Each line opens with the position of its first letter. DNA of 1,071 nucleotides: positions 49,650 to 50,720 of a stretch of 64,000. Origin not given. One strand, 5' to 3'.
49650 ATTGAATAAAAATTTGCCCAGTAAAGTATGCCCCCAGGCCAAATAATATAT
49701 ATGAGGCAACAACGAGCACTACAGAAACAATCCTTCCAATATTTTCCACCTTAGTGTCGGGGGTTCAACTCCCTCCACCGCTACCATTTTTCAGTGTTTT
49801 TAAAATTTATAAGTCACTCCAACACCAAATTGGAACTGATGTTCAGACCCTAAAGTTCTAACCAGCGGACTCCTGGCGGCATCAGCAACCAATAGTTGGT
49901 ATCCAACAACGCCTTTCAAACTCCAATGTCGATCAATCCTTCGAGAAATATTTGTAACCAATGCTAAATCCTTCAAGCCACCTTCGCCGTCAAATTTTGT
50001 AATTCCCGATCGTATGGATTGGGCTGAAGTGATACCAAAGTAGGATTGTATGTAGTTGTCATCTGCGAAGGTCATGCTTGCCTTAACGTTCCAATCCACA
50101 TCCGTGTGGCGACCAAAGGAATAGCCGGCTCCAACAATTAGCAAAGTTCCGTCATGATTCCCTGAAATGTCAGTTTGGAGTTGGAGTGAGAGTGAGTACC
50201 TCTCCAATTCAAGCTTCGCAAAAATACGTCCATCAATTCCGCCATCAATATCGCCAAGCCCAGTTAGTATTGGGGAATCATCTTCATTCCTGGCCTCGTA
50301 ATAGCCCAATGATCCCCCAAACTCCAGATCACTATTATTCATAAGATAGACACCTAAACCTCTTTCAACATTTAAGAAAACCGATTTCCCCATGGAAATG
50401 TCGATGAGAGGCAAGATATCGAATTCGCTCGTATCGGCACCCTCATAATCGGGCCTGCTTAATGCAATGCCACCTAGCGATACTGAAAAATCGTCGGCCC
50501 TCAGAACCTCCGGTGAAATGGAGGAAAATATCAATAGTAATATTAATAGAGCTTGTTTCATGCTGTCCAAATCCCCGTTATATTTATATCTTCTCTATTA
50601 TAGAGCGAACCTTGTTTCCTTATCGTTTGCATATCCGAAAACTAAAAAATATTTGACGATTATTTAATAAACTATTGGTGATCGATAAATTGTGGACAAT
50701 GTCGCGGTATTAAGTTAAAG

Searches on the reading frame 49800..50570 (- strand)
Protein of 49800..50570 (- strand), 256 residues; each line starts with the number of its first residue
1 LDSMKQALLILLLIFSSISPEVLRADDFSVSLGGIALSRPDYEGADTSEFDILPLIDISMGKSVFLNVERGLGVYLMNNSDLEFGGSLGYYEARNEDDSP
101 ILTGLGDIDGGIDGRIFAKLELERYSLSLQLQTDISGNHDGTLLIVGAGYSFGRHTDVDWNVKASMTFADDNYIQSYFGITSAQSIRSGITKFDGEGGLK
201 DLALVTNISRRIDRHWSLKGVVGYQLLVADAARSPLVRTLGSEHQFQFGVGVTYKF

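Call 3: search_protein_families(library=pfam, proteins=[window:49800-50570:-], max_evalue=0.1)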
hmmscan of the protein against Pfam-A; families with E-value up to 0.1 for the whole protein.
window:49800-50570:- (256 aa): 2 families
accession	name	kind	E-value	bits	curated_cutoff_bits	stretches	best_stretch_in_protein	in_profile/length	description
PF06629.18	MipA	-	2.3e-46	159.2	24.2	1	32-256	1-221/221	MltA-interacting protein MipA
PF13505.12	OMP_b-brl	-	0.0005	20.7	28.7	1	132-256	34-140/175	Outer membrane protein beta-barrel domain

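Call 4: search_protein_families(library=ncbifam, proteins=[window:49800-50570:-], max_evalue=0.1)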
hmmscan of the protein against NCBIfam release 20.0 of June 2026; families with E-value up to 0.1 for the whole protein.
window:49800-50570:- (256 aa): 2 families
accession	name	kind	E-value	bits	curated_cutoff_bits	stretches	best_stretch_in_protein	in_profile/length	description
NF045789.1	OmpVVibrio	equivalog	5.8e-11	42.4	400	1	80-256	88-259/259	outer membrane protein OmpV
NF052649.1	TonRcptRhtA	equivalog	0.012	13.8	1100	1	146-226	180-254/744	TonB-dependent siderophore receptor RhtA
